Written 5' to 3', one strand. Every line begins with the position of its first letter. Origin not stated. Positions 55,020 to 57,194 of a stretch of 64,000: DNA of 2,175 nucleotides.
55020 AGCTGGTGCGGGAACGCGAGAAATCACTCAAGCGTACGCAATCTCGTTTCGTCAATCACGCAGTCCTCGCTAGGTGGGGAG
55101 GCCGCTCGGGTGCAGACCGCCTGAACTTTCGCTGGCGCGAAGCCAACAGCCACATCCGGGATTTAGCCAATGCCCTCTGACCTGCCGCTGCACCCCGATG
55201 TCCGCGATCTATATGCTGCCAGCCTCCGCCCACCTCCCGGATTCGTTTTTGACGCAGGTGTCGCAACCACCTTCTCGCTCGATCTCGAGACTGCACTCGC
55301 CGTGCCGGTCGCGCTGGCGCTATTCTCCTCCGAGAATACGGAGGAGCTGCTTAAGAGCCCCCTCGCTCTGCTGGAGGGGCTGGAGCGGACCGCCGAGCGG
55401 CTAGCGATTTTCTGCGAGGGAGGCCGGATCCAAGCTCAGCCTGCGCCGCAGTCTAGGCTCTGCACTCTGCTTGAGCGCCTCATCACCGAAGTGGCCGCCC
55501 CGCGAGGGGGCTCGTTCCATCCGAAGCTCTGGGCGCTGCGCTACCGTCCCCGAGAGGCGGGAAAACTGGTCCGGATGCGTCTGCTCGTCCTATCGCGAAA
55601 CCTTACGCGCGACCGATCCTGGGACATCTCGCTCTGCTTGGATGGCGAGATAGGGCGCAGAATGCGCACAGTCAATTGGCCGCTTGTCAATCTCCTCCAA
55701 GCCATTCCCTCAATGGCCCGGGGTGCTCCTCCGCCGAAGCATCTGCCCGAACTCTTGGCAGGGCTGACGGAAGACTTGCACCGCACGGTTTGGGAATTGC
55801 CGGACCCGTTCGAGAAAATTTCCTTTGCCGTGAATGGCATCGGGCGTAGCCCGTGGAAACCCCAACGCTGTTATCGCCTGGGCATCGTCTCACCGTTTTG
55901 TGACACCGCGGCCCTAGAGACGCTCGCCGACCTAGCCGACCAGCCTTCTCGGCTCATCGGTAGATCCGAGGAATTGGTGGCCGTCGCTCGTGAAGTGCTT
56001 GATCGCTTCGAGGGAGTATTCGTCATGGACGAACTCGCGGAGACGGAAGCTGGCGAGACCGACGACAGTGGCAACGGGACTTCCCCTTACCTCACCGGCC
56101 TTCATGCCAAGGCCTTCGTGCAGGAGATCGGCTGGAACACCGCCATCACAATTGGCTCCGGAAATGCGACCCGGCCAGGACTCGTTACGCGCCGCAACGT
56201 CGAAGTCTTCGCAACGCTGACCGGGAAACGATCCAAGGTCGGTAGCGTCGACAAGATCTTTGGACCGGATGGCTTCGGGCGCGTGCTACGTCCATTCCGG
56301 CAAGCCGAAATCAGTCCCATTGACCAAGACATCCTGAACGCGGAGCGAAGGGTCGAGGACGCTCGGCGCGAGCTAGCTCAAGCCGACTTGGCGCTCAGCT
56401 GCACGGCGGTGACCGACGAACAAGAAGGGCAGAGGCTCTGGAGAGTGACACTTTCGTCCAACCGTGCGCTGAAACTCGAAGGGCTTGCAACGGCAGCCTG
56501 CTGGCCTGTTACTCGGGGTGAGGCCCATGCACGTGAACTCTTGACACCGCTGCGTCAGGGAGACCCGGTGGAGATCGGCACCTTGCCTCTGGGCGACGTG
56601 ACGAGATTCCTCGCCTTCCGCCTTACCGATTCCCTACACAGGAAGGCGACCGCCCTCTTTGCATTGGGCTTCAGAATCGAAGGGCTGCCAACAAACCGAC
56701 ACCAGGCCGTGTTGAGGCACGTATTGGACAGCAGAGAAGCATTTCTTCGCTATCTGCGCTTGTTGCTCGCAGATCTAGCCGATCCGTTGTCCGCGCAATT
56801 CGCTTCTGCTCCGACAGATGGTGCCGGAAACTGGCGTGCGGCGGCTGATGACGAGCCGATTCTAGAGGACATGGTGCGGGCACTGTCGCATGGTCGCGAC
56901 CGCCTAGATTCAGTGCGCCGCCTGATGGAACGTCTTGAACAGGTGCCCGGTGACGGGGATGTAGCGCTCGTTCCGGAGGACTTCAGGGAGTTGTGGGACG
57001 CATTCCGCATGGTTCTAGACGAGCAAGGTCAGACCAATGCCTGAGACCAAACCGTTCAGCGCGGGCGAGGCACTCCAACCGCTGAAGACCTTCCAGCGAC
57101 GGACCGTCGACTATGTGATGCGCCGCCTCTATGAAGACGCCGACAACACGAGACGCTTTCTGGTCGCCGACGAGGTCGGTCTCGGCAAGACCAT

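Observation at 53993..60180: Overlap-coupled three-gene operon (orphan protein + two-HKD PLD nuclease + large SF2 helicase): candidate undescribed defence/DNA-surveillance system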

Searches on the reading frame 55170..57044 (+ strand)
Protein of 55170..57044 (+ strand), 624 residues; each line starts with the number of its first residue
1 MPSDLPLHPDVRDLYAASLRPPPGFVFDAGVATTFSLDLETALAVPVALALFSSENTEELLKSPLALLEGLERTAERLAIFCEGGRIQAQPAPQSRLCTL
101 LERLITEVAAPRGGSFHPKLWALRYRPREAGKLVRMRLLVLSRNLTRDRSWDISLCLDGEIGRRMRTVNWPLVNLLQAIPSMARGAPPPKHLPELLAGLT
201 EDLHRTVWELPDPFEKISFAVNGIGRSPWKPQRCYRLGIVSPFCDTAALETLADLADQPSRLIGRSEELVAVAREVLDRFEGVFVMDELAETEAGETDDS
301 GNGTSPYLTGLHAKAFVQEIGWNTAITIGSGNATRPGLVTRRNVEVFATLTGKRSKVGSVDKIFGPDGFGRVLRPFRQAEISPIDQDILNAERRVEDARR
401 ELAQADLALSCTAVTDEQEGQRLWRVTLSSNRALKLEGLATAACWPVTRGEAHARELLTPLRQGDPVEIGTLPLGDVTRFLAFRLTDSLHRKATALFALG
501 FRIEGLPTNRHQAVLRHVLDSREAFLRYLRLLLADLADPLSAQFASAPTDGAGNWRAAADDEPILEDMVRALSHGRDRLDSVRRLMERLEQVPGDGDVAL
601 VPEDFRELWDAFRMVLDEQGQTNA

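Call 3: search_protein_families(library=padloc, proteins=[window:55170-57044:+], max_evalue=0.01)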
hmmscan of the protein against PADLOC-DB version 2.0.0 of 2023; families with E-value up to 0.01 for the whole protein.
window:55170-57044:+ (624 aa): 1 family
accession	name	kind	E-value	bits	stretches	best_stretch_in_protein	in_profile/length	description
PDLC03829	ZacB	-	3.6e-169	562.4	1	7-619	2-584/586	-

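Call 4: search_protein_families(library=pfam, proteins=[window:55170-57044:+], max_evalue=0.01)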
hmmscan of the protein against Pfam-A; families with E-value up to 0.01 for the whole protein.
window:55170-57044:+ (624 aa): 0 families

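Call 5: search_protein_families(library=ncbifam, proteins=[window:55170-57044:+], max_evalue=0.01)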
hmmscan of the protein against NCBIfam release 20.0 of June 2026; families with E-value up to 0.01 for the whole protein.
window:55170-57044:+ (624 aa): 0 families

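Call 31: search_solved_structures(query=window:55170-57041:+, max_evalue=1)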
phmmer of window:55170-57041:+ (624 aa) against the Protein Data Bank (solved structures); distinct sequences matched with E-value up to 1: 0.

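Call 35: find_homologous_proteins(query=window:55170-57041:+, max_evalue=0.00001)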
Query window:55170-57041:+ (624 aa): 771 proteins with E <= 0.00001 among 8000 candidates; the best 120 are listed.
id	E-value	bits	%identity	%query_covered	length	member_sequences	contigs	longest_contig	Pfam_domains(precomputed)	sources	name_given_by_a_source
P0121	0.0e+0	1398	100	100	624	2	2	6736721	-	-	-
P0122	0.0e+0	1156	83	100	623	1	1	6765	-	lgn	-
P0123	0.0e+0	1154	82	100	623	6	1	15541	-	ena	-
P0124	0.0e+0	1122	82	100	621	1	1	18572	-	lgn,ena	-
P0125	0.0e+0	1116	81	100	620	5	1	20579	-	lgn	-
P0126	0.0e+0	1083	79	100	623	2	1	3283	-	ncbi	-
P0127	0.0e+0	1070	77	100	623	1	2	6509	-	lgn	-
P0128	0.0e+0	1060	76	100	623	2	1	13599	-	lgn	-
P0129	0.0e+0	1053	77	100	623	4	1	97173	-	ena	-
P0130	0.0e+0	1014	72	100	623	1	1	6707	-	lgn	-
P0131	8.4e-298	1007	72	100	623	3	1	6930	-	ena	-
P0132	6.2e-291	984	73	100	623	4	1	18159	-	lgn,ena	-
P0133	8.5e-289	977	76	92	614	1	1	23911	-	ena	-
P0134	2.0e-283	960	71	100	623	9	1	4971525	-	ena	-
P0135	3.1e-277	939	69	100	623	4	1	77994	-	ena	-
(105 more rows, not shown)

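Call 39: search_protein_families(library=pfam, proteins=[window:55170-57041:+], max_evalue=10)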
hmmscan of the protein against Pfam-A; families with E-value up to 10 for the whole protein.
window:55170-57041:+ (624 aa): 1 family
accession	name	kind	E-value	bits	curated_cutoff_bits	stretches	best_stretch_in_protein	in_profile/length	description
PF05739.25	SNARE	-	0.039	14.4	26.8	1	384-405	6-27/53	SNARE domain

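Call 48: predict_structure(alignment_id=A3)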
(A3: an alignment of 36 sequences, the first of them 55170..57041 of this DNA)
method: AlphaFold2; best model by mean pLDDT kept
length: 624 residues; sequences in the alignment: 36
mean_pLDDT: 76.2   pTM: 0.76
mean pLDDT of the five models: 76.2, 73.0, 71.1, 70.3, 70.0
residues with pLDDT >= 90: 176; 70-90: 246; 50-70: 142; < 50: 60
segments of 3 or more residues with pLDDT < 50: 294-308, 535-562, 591-595, 622-624
pLDDT, mean of each block of 10 residues (from residue 1): 51 60 86 84 69 59 57 82 88 77 88 83 89 89 58 80 94 93 81 93 95 91 80 89 77 86 84 87 80 45 43 83 89 57 86 91 82 83 80 90 91 78 90 93 92 93 94 87 94 90 84 66 55 44 36 33 57 59 61 48 67 64 47
secondary structure, 60 per line:
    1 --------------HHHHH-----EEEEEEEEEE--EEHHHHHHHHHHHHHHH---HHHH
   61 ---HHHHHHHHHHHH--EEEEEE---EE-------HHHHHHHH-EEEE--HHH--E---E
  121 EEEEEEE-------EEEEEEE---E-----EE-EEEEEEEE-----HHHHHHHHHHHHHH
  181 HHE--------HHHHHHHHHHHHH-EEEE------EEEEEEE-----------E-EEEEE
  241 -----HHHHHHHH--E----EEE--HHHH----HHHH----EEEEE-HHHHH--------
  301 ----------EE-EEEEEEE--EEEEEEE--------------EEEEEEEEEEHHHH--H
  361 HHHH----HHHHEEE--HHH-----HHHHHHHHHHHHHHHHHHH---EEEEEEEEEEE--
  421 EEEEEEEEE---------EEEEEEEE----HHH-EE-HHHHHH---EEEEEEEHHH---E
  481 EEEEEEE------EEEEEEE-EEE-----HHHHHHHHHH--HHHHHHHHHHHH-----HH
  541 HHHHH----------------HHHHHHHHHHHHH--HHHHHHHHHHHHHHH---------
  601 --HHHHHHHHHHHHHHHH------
elements in order: H15-19 E25-34 H39-53 H57-60 H64-75 E78-83 H96-103 E105-108 E120-127 E135-141 E154-161 H167-182 H192-204 E206-209 E216-222 E236-240 H246-253 E261-263 H266-269 H274-277 E282-286 H288-292 E314-320 E323-329 E344-353 H354-357 H360-364 H369-372 E373-375 H386-404 E408-418 E421-429 E439-446 H458-463 E467-473 E480-487 E494-500 E502-504 H510-519 H522-533 H539-545 H562-574 H577-591 H603-618

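Call 51: fold_search(model_id=the predicted structure, library=pdb)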
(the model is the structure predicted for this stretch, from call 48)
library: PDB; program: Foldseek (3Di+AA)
matches with E <= 10: 479; with E <= 0.001: 27
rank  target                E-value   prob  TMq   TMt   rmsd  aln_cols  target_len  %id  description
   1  5nwa_A                2.0e-06  1.00  0.34  0.45   8.3       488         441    9  Crystal structure of the complex of Tdp1 with duplex DNA (released 2018-01-10)
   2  1rg1_A                8.0e-06  1.00  0.30  0.41   7.8       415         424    9  Crystal structure of human Tyrosyl-DNA Phosphodiesterase complexed with vanadate, octopamine, and tetranucleotide AGTT (released 2004-03-02)
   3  1rff_B                8.0e-06  1.00  0.29  0.40   8.1       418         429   10  Crystal structure of human Tyrosyl-DNA Phosphodiesterase complexed with vanadate, octapeptide KLNYYDPR, and tetranucle (released 2004-03-02)
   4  1q32_D                9.9e-06  1.00  0.32  0.46   6.9       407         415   12  Crystal Structure Analysis of the Yeast Tyrosyl-DNA Phosphodiesterase (released 2004-09-07)
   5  3sq7_B                1.1e-05  1.00  0.32  0.44   6.8       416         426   12  Crystal Structure Analysis of the Yeast Tyrosyl-DNA Phosphodiesterase H432N_Glu Mutant (released 2011-12-28)
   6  1q32_A                1.2e-05  1.00  0.33  0.46   6.7       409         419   12  Crystal Structure Analysis of the Yeast Tyrosyl-DNA Phosphodiesterase (released 2004-09-07)
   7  3sq7_A                1.4e-05  1.00  0.32  0.44   7.0       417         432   11  Crystal Structure Analysis of the Yeast Tyrosyl-DNA Phosphodiesterase H432N_Glu Mutant (released 2011-12-28)
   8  3sq7_C                1.5e-05  1.00  0.31  0.43   7.2       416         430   11  Crystal Structure Analysis of the Yeast Tyrosyl-DNA Phosphodiesterase H432N_Glu Mutant (released 2011-12-28)
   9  1jy1                  1.6e-05  1.00  0.32  0.42   7.4       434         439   10  CRYSTAL STRUCTURE OF HUMAN TYROSYL-DNA PHOSPHODIESTERASE (TDP1) (released 2002-02-20)
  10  3sq3_B                1.7e-05  1.00  0.31  0.43   8.0       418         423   12  Crystal Structure Analysis of the Yeast Tyrosyl-DNA Phosphodiesterase H182A Mutant (released 2011-12-28)
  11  3sq7_D                1.8e-05  1.00  0.32  0.45   6.2       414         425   12  Crystal Structure Analysis of the Yeast Tyrosyl-DNA Phosphodiesterase H432N_Glu Mutant (released 2011-12-28)
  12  3hsi_B                1.9e-05  1.00  0.32  0.41   8.9       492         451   11  Crystal structure of phosphatidylserine synthase Haemophilus influenzae Rd KW20 (released 2009-06-30)
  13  3sq5_C                2.1e-05  1.00  0.30  0.42   8.1       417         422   12  Crystal Structure Analysis of the Yeast Tyrosyl-DNA Phosphodiesterase H432N Mutant (released 2011-12-28)
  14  3sq8_B                2.6e-05  1.00  0.35  0.49   7.0       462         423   11  Crystal Structure Analysis of the Yeast Tyrosyl-DNA Phosphodiesterase 1 H432R Mutant (SCAN1 Mutant) (released 2011-12-28)
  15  3sq3_A                2.7e-05  1.00  0.33  0.45   7.0       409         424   13  Crystal Structure Analysis of the Yeast Tyrosyl-DNA Phosphodiesterase H182A Mutant (released 2011-12-28)
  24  7clg_B                2.8e-04  1.00  0.15  0.12  12.3       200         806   16  Crystal structure of the ATP-dependent restriction endonuclease SauUSI (released 2021-01-20)
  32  7clg_A                3.6e-03  1.00  0.16  0.12  11.1       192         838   18  Crystal structure of the ATP-dependent restriction endonuclease SauUSI (released 2021-01-20)
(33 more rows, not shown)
